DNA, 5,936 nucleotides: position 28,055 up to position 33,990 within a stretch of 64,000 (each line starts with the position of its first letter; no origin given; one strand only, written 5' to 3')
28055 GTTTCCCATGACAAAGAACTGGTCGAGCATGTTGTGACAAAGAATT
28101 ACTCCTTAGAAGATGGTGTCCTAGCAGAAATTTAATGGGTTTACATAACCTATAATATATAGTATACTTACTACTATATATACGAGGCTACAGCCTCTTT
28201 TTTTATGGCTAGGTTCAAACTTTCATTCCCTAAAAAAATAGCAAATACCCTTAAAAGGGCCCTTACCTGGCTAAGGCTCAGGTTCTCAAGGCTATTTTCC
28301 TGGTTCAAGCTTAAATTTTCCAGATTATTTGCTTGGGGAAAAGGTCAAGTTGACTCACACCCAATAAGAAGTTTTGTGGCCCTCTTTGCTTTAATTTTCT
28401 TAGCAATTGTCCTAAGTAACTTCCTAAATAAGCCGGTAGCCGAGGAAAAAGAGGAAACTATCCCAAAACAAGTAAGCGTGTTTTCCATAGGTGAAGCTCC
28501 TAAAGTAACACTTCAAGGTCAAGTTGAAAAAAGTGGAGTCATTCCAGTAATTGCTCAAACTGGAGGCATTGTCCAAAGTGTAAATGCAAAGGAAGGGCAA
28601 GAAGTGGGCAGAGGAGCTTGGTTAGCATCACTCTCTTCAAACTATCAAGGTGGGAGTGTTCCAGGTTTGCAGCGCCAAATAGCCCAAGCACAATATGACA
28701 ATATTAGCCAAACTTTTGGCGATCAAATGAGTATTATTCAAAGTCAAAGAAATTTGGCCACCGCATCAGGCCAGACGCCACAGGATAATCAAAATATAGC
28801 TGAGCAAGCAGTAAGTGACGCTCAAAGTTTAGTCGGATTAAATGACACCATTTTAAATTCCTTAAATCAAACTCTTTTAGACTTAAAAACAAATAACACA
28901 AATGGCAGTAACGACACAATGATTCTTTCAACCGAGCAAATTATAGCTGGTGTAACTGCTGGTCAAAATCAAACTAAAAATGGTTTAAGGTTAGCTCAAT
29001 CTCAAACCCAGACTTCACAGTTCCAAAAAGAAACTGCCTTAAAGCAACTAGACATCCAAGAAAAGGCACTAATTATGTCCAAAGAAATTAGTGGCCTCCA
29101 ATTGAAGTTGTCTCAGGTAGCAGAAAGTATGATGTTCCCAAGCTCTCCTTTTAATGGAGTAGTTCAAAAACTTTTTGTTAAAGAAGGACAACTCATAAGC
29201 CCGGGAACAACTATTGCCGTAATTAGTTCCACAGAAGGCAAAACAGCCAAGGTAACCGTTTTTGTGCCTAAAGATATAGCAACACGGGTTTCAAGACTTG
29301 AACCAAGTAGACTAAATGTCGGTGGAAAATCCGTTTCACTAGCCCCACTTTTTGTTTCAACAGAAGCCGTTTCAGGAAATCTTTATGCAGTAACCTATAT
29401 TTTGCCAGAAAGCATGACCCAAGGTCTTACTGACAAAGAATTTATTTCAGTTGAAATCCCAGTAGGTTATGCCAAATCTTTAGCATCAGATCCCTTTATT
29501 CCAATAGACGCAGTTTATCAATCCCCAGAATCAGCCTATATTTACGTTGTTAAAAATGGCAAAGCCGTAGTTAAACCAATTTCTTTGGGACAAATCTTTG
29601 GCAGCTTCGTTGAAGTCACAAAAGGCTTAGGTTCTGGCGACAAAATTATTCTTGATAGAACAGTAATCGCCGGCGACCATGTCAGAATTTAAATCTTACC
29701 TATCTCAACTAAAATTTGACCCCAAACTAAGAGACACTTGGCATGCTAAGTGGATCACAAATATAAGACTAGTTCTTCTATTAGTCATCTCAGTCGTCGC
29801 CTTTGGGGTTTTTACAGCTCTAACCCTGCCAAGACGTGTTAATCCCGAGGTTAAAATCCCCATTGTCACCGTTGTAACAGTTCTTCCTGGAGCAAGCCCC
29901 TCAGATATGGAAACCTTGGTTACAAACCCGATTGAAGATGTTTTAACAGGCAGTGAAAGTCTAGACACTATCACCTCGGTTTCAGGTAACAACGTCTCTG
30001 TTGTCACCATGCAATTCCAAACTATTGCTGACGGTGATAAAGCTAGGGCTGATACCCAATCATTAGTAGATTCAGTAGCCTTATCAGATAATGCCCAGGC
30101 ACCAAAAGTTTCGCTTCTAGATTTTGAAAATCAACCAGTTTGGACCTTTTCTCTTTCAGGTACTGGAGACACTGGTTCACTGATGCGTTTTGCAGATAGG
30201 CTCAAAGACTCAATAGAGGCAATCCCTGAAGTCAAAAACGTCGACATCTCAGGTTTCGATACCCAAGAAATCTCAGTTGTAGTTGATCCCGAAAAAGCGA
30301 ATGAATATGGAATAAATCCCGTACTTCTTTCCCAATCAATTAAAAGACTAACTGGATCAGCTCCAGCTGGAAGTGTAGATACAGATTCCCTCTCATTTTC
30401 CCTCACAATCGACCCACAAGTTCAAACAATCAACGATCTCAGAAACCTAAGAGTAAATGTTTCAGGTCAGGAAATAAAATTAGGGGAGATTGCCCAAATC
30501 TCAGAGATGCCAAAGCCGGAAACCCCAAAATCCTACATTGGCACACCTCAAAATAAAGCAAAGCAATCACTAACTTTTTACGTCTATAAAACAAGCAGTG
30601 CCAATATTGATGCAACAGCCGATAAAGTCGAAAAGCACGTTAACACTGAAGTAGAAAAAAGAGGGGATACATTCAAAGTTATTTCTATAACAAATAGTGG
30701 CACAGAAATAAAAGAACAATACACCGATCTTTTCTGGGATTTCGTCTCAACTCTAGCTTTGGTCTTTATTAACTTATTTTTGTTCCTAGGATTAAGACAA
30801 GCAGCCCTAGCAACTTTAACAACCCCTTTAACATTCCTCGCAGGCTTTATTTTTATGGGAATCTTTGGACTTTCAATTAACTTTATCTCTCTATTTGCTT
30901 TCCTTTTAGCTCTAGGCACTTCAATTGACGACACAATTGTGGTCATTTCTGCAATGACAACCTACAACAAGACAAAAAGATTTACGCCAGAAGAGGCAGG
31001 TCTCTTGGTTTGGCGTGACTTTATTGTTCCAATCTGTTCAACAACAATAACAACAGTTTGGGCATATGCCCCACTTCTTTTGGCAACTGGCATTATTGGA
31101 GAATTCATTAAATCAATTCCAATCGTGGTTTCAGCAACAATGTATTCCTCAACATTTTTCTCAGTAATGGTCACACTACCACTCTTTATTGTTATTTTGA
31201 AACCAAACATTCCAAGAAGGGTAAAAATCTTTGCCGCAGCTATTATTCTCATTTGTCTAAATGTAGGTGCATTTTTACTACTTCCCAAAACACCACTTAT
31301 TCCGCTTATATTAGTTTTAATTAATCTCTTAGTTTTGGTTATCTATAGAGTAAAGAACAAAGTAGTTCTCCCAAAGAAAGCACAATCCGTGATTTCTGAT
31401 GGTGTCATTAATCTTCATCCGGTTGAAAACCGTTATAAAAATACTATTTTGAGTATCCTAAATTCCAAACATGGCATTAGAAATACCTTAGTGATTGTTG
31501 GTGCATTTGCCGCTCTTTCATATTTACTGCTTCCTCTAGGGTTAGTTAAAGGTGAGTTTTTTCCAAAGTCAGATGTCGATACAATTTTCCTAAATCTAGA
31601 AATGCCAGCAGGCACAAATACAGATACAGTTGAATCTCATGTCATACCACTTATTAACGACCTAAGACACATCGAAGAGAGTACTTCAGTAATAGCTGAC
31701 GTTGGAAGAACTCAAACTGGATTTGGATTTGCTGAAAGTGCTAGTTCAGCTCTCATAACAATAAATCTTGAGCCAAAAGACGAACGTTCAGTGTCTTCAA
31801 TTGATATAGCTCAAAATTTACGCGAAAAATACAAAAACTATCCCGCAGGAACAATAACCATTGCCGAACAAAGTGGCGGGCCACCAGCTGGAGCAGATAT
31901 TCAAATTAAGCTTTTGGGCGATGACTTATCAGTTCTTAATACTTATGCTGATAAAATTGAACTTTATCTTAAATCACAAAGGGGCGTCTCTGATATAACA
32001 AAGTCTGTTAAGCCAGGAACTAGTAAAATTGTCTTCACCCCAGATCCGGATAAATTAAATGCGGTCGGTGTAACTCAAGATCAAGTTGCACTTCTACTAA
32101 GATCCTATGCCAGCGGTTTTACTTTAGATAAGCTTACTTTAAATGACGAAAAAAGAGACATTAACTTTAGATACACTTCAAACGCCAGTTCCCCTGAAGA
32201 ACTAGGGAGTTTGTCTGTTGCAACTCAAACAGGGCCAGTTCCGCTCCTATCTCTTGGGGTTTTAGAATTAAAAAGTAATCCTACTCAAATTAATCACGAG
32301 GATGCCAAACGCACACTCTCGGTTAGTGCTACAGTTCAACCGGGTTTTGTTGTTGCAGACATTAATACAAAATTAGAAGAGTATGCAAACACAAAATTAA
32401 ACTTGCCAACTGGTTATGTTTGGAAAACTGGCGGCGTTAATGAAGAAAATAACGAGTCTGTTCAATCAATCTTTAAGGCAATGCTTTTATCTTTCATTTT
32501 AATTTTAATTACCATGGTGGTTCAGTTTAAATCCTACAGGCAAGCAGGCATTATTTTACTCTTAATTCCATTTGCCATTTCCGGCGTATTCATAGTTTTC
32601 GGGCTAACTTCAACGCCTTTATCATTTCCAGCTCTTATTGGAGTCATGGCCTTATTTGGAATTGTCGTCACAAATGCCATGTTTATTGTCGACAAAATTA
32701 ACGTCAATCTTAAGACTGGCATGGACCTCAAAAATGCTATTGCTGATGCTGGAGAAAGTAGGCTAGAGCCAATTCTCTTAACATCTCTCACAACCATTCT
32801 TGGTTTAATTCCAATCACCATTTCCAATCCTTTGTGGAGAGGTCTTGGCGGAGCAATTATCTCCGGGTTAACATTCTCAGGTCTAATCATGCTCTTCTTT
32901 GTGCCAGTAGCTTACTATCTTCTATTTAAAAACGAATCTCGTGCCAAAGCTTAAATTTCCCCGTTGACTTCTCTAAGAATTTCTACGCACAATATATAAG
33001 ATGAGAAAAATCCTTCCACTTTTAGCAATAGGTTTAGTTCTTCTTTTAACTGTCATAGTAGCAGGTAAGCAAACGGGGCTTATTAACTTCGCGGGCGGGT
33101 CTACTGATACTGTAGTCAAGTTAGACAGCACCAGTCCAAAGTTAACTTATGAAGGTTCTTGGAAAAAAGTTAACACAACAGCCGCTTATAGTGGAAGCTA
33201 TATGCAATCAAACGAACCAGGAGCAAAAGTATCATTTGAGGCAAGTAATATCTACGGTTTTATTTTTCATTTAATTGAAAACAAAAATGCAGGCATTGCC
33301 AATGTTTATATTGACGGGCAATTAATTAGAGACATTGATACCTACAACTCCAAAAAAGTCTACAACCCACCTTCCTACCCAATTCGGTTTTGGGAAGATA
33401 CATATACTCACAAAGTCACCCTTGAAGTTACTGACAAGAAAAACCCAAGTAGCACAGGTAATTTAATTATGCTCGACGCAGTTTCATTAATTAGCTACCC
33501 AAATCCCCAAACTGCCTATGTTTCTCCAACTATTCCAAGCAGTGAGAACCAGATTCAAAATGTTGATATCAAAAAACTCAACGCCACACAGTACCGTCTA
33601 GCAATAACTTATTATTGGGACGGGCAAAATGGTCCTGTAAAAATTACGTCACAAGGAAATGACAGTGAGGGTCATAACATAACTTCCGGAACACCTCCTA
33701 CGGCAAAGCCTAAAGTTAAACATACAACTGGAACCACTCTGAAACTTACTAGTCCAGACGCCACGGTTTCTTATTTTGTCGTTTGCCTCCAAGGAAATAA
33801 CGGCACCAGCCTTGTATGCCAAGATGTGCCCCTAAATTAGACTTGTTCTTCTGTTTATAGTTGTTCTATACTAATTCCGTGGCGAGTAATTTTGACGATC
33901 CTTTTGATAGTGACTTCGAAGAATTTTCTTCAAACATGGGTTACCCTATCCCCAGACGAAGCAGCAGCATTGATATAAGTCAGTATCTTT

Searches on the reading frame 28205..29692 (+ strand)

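Call 65: search_protein_families(library=pfam, proteins=[window:28205-29692:+], max_evalue=0.00001)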
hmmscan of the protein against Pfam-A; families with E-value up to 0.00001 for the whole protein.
window:28205-29692:+ (495 aa): 4 families
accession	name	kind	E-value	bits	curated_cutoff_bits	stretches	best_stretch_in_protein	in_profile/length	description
PF13533.13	Biotin_lipoyl_2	-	3.1e-08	33.7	29.8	0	313-340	4-31/32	Biotin-lipoyl like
PF13437.12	HlyD_3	-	1.1e-07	33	22.2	0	314-371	4-60/106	HlyD family secretion protein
PF00364.28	Biotin_lipoyl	-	2.3e-06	27.8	22.1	0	313-340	46-73/73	Biotin-requiring enzyme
PF16576.10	HlyD_D23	-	3.2e-06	27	30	0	197-343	36-142/214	Barrel-sandwich domain of CusB or HlyD membrane-fusion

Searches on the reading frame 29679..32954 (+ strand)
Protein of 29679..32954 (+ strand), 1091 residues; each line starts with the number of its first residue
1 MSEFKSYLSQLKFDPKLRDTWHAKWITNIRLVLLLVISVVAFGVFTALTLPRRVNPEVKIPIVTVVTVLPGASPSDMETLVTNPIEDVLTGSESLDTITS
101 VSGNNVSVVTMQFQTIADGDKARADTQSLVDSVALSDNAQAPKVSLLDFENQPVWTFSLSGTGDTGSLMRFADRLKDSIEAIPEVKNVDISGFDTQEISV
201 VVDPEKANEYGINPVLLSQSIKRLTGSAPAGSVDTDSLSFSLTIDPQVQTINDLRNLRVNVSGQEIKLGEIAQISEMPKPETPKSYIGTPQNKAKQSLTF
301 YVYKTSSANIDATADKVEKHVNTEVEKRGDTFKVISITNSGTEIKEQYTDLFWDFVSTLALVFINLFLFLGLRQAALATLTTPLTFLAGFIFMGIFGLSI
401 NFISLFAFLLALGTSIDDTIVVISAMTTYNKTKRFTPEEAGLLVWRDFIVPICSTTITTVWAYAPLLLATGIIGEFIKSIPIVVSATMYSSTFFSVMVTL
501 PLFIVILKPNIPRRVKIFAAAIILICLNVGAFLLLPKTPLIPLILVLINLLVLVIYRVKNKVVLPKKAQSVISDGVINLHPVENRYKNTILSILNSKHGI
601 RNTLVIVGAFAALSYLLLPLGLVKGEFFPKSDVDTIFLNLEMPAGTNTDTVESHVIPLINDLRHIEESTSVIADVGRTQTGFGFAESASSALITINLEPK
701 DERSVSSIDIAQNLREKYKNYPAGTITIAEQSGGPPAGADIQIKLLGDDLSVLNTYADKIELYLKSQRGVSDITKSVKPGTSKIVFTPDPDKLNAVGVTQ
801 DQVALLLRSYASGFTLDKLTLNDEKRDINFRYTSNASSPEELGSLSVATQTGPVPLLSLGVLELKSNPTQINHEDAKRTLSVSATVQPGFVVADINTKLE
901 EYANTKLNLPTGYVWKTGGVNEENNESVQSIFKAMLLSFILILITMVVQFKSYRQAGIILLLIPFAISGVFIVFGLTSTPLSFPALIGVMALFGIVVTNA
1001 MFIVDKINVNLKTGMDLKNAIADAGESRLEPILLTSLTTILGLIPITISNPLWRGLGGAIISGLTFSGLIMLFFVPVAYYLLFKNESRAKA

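Call 38: search_protein_families(library=pfam, proteins=[window:29679-32954:+], max_evalue=0.001)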
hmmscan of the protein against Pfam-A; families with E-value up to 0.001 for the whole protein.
window:29679-32954:+ (1091 aa): 2 families
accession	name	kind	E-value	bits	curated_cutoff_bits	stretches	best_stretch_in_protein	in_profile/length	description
PF00873.25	ACR_tran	-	4.4e-142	475.4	28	2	582-1082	512-1020/1021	AcrB/AcrD/AcrF family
PF02355.23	SecD_SecF_C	-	1.8e-09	37.7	20.5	2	927-1048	29-151/189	Protein export membrane protein SecD/SecF, C-terminal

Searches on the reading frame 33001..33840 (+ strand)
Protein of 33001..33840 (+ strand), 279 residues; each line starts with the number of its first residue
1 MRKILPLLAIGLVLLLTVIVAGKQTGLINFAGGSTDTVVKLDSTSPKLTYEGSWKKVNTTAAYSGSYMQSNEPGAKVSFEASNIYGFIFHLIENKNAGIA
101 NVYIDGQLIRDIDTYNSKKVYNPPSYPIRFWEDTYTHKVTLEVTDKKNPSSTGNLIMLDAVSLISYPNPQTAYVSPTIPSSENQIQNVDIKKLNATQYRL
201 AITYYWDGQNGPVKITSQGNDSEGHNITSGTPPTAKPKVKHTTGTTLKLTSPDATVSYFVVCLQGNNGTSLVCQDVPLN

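Call 38: search_protein_families(library=pfam, proteins=[window:33001-33840:+], max_evalue=0.001)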
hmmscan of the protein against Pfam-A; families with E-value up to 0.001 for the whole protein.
window:33001-33840:+ (279 aa): 1 family
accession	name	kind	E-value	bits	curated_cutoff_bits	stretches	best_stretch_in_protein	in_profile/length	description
PF17996.7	CE2_N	-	0.00095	19.7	27.9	0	59-121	13-65/108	Carbohydrate esterase 2 N-terminal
